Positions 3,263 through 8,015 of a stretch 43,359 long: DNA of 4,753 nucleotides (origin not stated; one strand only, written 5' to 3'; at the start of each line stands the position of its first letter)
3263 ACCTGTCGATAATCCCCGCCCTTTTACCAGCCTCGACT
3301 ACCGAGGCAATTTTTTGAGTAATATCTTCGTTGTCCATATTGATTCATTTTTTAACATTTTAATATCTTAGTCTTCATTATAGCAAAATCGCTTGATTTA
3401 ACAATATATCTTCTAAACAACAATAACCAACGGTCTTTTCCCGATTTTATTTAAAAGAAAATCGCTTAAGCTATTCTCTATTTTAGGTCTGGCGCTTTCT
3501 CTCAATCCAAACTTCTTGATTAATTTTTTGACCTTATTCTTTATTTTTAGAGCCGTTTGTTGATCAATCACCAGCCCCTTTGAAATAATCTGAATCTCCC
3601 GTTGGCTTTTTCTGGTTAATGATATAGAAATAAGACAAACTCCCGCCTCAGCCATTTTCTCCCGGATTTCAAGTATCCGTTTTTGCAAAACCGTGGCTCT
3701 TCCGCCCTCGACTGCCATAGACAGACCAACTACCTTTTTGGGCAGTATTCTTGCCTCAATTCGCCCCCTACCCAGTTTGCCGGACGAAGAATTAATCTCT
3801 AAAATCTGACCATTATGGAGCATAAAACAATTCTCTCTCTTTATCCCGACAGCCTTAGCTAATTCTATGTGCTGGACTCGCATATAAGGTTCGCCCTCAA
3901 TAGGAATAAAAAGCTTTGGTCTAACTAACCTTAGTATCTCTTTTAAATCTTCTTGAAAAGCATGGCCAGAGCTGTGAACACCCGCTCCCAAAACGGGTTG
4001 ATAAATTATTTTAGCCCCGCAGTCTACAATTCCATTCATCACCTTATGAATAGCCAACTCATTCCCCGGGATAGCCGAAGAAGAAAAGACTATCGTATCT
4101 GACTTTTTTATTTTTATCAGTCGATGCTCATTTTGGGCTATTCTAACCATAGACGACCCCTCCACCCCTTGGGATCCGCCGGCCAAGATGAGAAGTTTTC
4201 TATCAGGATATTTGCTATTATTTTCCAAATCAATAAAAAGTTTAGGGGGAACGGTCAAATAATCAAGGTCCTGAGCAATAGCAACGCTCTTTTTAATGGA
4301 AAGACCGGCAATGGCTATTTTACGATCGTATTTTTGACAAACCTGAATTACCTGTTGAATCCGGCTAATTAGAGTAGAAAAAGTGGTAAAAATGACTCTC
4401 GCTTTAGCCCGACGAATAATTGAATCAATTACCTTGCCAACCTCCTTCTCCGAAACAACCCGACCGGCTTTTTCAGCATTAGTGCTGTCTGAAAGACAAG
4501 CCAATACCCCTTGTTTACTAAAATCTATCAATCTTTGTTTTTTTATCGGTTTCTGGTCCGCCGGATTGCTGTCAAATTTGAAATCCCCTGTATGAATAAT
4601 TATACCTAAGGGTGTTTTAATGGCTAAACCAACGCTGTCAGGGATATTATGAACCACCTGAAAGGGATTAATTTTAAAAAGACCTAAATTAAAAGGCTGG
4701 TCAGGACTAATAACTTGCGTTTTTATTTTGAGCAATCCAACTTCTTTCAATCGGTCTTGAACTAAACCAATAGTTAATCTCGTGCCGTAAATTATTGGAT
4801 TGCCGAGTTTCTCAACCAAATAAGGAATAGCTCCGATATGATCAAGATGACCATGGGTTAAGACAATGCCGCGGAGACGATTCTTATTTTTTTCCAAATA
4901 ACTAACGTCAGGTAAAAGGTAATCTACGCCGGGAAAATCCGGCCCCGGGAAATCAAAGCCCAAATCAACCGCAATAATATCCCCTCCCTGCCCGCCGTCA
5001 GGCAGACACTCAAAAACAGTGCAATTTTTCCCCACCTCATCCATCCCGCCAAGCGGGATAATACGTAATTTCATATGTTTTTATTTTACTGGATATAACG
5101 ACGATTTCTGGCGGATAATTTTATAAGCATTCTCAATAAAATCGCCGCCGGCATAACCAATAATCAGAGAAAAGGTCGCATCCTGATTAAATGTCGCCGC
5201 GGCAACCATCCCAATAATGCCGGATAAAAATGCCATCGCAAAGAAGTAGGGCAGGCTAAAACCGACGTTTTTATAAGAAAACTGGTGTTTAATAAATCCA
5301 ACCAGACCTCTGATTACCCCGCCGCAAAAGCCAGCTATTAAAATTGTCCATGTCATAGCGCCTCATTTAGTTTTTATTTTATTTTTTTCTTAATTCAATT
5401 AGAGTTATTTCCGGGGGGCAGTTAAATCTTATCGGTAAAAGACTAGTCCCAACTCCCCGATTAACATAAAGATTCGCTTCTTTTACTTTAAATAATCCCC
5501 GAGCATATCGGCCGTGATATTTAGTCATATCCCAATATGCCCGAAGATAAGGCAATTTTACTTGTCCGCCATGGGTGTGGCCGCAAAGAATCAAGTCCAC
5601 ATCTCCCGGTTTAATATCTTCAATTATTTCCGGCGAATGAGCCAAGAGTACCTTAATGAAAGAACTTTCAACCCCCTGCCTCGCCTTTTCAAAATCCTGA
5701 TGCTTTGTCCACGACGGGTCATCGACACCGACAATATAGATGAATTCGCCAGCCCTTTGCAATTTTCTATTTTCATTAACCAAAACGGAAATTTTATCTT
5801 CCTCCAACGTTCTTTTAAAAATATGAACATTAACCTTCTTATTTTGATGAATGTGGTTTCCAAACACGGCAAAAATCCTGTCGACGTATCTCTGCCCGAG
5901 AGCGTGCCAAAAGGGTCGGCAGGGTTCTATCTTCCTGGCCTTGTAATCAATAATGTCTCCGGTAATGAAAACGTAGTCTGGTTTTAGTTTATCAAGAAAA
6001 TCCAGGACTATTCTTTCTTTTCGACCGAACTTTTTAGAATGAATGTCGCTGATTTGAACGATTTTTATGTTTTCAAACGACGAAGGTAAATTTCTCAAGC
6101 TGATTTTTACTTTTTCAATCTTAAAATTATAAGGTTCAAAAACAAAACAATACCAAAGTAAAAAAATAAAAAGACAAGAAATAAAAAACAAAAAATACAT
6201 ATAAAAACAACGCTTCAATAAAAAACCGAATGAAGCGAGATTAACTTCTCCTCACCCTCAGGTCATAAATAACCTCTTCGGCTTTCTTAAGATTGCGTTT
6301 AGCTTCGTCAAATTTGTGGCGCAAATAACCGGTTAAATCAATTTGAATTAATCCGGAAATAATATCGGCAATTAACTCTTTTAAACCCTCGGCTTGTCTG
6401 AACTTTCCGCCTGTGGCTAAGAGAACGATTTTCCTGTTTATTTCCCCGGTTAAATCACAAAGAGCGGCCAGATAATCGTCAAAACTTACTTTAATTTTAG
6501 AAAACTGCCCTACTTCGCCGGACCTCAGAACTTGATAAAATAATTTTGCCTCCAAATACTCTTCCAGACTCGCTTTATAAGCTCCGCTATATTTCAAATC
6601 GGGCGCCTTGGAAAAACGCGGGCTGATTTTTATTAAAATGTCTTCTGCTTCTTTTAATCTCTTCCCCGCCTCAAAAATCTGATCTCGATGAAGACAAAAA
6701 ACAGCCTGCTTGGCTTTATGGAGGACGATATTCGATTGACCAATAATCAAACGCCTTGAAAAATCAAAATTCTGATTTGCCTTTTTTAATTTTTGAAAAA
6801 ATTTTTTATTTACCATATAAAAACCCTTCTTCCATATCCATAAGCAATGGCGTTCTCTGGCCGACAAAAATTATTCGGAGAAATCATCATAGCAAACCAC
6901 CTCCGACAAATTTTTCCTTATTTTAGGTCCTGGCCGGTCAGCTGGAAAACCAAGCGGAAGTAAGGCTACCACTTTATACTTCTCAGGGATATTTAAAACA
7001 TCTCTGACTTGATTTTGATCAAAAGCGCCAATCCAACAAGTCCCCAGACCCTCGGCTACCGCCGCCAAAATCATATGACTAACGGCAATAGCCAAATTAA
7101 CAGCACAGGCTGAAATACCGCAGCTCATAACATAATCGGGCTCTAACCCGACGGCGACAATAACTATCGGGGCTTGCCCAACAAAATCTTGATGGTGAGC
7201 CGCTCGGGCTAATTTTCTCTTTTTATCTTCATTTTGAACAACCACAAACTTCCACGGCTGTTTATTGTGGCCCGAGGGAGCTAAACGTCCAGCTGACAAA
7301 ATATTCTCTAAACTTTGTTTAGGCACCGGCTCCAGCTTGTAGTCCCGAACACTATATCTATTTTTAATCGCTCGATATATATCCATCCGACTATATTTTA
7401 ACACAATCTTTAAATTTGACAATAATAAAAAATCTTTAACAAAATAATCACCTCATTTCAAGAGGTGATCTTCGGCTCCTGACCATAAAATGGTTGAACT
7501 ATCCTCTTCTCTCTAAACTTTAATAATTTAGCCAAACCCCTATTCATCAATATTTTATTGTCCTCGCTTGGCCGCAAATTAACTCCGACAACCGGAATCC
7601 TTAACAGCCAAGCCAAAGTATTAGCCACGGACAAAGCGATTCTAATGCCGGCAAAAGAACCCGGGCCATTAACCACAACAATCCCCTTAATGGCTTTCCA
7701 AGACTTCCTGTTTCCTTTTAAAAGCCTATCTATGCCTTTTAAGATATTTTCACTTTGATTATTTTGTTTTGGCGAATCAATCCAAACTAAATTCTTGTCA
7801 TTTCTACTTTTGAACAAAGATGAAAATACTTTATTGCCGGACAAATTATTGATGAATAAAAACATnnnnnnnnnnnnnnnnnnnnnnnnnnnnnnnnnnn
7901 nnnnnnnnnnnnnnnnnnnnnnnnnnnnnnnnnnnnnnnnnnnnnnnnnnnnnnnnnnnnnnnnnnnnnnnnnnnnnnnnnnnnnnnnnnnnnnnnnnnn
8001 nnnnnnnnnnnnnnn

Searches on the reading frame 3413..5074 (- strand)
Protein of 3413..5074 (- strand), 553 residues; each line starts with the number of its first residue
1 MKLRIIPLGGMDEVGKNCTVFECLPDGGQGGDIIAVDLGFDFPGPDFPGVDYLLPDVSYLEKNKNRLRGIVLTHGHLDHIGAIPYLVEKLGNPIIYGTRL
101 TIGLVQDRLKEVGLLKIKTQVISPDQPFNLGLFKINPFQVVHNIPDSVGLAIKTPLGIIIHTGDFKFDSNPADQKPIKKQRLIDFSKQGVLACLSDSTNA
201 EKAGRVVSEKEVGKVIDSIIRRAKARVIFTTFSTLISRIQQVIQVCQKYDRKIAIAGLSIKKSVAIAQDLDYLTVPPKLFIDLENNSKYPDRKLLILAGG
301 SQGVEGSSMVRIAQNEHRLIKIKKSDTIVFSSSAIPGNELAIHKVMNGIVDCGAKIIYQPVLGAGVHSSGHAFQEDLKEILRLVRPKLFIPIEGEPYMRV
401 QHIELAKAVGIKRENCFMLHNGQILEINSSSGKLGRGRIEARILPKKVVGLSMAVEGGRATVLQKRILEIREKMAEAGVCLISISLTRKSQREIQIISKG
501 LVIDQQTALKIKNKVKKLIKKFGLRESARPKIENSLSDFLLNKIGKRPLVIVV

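Call 13: search_protein_families(library=pfam, proteins=[window:3413-5074:-], max_evalue=0.001)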
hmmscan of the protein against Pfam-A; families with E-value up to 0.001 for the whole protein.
window:3413-5074:- (553 aa): 5 families
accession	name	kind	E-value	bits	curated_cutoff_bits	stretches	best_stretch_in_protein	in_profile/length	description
PF22505.1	RNase_J_b_CASP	-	5.3e-40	136.5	27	1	224-348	1-125/126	Ribonuclease J, beta-CASP domain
PF12706.13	Lactamase_B_2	-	2.7e-10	40.6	27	1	44-166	8-144/200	Beta-lactamase superfamily domain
PF00753.33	Lactamase_B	-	1.5e-09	38.5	22.7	1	49-165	33-150/196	Metallo-beta-lactamase superfamily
PF07521.17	RMMBL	-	1.5e-07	31.7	21.6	1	367-410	13-57/63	Zn-dependent metallo-hydrolase RNA specificity domain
PF17770.6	RNase_J_C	-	3.4e-05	25.2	23.8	1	468-553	2-98/102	Ribonuclease J C-terminal domain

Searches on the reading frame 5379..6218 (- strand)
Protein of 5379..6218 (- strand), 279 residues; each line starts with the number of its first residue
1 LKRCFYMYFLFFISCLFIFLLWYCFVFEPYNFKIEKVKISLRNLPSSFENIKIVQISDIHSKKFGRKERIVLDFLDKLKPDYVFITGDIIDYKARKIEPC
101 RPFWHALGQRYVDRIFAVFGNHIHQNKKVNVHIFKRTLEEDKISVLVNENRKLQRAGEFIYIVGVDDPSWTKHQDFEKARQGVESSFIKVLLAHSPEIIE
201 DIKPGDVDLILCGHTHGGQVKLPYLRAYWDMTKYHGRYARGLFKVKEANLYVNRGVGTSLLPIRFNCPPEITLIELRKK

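Call 13: search_protein_families(library=pfam, proteins=[window:5379-6218:-], max_evalue=0.001)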
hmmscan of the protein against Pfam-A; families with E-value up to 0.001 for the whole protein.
window:5379-6218:- (279 aa): 2 families
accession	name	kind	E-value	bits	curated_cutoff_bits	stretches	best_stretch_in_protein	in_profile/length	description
PF00149.33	Metallophos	-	2.9e-13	51.1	21.5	1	51-217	1-190/191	Calcineurin-like phosphoesterase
PF12850.12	Metallophos_2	-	1.2e-06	29.1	27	1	52-217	2-118/154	Calcineurin-like phosphoesterase superfamily domain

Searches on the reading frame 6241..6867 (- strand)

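Call 13: search_protein_families(library=pfam, proteins=[window:6241-6867:-], max_evalue=0.001)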
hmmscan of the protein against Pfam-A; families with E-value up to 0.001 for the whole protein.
window:6241-6867:- (208 aa): 1 family
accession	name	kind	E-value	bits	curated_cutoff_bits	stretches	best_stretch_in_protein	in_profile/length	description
PF01997.21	Translin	-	7e-21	75.6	25.9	1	27-206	6-204/205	Translin family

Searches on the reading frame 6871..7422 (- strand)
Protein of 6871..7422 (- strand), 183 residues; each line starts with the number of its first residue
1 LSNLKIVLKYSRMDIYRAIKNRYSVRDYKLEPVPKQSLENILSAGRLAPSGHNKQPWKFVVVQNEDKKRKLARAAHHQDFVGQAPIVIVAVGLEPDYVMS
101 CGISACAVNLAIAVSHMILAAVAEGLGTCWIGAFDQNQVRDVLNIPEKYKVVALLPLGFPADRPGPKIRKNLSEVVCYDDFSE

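Call 13: search_protein_families(library=pfam, proteins=[window:6871-7422:-], max_evalue=0.001)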
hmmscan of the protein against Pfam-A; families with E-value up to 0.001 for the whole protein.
window:6871-7422:- (183 aa): 2 families
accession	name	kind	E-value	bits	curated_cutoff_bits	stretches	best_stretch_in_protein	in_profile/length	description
PF00881.29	Nitroreductase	-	6.2e-34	118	23.5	2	19-78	1-60/167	Nitroreductase family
PF14512.11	TM1586_NiRdase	-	4.9e-20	72.5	27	2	114-179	88-152/215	Putative TM nitroreductase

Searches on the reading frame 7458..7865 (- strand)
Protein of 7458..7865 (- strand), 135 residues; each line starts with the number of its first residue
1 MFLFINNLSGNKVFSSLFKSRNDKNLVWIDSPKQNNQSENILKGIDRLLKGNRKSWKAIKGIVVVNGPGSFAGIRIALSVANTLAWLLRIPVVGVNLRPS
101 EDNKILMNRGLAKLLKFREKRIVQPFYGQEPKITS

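Call 13: search_protein_families(library=pfam, proteins=[window:7458-7865:-], max_evalue=0.001)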
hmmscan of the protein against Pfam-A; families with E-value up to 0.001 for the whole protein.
window:7458-7865:- (135 aa): 1 family
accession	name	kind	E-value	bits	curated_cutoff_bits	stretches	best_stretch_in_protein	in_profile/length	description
PF00814.31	TsaD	-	1.3e-14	55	24.8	1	36-96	28-88/264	tRNA N6-adenosine threonylcarbamoyltransferase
